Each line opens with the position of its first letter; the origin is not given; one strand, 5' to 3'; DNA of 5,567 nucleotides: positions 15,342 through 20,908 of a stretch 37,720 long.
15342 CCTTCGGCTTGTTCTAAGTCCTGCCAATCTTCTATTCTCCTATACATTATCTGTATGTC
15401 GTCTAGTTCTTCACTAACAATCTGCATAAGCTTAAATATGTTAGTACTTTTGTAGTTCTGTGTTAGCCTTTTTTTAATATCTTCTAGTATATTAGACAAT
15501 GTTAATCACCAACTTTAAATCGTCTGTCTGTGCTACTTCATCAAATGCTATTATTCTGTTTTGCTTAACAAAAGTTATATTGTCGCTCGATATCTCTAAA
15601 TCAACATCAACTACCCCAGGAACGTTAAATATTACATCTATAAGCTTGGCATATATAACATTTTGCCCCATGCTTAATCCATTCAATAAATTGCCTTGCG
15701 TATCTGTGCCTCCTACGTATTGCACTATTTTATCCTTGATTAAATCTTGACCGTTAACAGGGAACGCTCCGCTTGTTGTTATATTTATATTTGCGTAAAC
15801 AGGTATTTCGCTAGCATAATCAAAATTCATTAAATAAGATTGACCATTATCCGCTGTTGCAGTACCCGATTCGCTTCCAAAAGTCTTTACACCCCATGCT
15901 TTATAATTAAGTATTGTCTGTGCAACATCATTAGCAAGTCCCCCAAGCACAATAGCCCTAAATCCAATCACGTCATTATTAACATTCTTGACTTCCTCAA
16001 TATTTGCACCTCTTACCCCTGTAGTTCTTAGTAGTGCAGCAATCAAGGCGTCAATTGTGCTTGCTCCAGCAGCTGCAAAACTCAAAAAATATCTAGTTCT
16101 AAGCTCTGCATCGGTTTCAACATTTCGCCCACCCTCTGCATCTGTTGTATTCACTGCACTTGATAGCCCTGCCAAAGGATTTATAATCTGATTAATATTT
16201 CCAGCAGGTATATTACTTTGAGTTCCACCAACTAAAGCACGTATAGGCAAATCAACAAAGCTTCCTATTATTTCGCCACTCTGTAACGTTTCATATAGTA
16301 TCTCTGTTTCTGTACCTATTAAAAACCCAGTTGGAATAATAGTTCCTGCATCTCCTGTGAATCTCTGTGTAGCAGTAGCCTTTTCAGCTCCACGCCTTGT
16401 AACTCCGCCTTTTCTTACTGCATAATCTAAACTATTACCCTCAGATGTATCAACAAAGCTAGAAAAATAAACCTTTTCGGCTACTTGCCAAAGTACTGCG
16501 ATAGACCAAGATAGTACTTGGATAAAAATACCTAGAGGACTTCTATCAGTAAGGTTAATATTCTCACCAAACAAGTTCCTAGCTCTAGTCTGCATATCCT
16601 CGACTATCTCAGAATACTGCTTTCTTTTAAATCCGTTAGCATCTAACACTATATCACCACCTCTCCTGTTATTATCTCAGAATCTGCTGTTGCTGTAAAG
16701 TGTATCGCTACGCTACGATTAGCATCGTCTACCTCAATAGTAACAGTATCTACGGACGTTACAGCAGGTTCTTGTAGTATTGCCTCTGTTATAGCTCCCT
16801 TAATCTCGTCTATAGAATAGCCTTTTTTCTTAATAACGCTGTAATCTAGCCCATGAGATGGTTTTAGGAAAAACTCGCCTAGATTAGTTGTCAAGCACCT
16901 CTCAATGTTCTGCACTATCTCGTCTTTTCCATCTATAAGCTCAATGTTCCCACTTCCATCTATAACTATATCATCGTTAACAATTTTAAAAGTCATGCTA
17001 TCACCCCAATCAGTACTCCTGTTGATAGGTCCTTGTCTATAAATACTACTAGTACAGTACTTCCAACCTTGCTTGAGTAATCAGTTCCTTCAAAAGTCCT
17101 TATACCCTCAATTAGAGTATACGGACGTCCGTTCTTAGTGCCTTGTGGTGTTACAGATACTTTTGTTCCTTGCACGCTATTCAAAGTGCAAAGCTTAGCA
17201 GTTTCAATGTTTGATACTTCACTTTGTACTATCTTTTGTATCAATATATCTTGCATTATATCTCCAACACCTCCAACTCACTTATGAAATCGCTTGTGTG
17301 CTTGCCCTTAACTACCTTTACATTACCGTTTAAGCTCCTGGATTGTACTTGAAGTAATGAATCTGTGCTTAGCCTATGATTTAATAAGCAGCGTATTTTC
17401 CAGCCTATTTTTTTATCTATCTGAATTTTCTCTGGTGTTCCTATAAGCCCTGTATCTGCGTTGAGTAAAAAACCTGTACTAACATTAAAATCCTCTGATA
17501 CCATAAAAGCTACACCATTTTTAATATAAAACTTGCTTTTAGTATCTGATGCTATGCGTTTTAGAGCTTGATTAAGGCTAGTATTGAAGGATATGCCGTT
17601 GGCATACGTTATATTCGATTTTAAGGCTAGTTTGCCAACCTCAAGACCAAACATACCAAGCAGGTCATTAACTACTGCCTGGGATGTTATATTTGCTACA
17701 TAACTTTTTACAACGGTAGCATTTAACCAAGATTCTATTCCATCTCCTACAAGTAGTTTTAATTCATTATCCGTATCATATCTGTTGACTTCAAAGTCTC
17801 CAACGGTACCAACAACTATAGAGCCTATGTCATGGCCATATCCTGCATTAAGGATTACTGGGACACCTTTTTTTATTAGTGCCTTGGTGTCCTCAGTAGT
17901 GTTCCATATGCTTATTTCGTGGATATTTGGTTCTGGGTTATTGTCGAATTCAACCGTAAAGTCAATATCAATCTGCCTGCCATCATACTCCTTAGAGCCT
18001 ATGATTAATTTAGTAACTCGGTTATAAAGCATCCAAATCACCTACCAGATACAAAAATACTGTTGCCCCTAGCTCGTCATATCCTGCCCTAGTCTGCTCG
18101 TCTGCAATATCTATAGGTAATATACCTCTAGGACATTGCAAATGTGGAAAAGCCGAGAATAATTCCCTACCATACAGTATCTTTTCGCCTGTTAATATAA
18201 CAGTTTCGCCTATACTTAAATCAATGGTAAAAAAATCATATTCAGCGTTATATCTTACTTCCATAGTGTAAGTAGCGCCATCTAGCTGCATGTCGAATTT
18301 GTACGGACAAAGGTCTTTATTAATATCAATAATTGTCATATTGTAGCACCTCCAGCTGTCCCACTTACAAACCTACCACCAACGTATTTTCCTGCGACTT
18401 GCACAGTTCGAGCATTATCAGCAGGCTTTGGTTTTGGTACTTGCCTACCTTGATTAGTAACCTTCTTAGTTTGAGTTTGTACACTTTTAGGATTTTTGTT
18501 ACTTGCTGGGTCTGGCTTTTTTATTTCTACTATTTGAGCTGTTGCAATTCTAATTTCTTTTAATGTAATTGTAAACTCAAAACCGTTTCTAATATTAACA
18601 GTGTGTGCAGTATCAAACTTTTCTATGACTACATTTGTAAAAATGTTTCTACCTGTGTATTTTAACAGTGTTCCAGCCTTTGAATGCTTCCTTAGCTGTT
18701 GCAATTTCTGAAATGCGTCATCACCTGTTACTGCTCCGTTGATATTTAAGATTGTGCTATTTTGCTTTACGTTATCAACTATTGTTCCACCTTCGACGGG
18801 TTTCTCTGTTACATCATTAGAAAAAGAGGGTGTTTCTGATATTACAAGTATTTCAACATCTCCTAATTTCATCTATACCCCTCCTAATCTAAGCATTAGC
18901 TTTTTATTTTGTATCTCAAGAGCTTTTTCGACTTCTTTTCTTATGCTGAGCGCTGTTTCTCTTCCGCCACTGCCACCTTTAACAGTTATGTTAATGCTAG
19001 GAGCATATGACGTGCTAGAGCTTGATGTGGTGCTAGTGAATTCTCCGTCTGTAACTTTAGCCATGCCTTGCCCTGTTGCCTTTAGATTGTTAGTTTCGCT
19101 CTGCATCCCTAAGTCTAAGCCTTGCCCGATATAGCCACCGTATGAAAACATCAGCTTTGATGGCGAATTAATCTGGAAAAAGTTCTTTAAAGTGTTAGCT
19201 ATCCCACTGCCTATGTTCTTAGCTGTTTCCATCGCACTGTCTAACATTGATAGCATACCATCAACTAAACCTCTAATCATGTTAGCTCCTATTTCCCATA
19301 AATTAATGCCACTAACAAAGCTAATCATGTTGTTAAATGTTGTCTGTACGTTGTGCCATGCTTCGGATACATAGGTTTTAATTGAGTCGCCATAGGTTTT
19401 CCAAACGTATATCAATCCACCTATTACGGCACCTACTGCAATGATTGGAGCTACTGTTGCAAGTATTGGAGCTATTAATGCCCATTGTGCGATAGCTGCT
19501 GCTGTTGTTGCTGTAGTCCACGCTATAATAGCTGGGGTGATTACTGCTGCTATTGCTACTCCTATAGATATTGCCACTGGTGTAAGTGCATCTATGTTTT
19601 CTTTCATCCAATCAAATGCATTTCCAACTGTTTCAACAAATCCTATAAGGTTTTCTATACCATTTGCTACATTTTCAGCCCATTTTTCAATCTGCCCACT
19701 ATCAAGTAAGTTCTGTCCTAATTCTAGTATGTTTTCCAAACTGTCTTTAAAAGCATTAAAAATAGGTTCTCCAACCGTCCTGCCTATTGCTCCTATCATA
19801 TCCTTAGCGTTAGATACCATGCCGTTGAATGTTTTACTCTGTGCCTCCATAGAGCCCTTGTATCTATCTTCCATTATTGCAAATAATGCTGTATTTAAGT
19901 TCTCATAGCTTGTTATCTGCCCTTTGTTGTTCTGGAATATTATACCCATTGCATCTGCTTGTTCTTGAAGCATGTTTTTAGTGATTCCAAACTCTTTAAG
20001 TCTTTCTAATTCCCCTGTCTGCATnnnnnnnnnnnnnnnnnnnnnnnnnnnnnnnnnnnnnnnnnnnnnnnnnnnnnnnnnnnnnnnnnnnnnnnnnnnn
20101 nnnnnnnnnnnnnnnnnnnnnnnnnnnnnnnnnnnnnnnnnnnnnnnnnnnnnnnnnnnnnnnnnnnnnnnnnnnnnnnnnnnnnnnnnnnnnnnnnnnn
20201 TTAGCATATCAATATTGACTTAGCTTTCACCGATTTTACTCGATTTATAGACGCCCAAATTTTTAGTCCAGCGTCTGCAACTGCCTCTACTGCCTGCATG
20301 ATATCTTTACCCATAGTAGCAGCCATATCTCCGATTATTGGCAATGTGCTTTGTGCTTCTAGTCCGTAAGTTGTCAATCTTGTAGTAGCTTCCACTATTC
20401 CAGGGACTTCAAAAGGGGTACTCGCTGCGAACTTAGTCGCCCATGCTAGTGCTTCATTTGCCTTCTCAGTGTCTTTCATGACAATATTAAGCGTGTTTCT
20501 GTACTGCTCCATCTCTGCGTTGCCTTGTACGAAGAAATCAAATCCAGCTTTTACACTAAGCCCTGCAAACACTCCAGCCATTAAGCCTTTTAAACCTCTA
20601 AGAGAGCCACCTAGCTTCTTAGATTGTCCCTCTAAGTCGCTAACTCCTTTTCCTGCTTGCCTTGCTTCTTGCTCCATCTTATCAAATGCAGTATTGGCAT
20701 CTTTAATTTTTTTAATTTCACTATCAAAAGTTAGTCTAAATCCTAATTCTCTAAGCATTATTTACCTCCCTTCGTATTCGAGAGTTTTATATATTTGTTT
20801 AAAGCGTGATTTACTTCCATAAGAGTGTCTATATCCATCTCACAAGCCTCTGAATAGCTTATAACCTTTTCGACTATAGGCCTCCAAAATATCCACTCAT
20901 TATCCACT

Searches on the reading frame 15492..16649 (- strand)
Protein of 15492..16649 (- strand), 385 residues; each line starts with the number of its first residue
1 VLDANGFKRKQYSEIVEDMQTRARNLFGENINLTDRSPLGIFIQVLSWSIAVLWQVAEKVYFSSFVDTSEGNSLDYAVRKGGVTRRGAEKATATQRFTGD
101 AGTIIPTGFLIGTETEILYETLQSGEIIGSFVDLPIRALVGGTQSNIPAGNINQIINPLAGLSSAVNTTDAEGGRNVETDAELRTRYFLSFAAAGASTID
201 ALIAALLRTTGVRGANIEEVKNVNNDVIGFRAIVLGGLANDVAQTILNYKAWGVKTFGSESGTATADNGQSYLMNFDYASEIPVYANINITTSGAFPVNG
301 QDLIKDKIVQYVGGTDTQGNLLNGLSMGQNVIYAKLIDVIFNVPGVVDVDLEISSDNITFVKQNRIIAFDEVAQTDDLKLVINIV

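Call 44: search_protein_families(library=phrogs, proteins=[window:15492-16649:-], max_evalue=0.00001)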
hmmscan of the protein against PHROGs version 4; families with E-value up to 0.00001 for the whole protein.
window:15492-16649:- (385 aa): 3 families
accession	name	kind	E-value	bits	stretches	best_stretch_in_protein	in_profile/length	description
phrog_6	-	tail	8.8e-65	220.4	1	2-383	62-406/548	baseplate wedge subunit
phrog_34452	-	unknown function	3.8e-19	70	1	5-168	7-172/175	-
phrog_2103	-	tail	1.9e-08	35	1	7-165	3-160/162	baseplate protein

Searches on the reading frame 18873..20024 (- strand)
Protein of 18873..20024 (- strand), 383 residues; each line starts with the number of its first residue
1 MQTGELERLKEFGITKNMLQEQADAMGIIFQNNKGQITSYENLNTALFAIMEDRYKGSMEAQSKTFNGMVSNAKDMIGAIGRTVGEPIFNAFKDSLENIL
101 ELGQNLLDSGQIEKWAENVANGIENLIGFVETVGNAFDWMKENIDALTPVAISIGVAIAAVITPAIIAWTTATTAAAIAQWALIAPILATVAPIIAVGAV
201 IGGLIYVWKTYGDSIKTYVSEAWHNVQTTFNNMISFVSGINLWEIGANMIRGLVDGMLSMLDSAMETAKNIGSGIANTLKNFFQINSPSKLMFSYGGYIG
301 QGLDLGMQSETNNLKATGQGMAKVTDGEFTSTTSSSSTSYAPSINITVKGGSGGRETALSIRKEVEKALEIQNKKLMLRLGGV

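Call 43: search_protein_families(library=pfam, proteins=[window:18873-20024:-], max_evalue=0.01)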
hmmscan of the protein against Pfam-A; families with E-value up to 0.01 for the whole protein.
window:18873-20024:- (383 aa): 0 families

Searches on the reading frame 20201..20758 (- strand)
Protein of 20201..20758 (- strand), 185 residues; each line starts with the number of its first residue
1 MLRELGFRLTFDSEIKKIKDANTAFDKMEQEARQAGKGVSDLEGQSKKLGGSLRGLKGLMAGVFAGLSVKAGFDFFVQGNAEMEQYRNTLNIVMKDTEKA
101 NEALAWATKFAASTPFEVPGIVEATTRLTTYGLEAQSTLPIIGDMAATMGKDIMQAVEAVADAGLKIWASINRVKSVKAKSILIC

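Call 43: search_protein_families(library=pfam, proteins=[window:20201-20758:-], max_evalue=0.01)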
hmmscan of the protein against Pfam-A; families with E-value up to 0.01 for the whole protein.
window:20201-20758:- (185 aa): 1 family
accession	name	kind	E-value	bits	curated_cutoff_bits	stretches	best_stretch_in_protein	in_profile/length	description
PF20155.4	TMP_3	-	4.7e-09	36.7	41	1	78-152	5-86/192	Tape measure protein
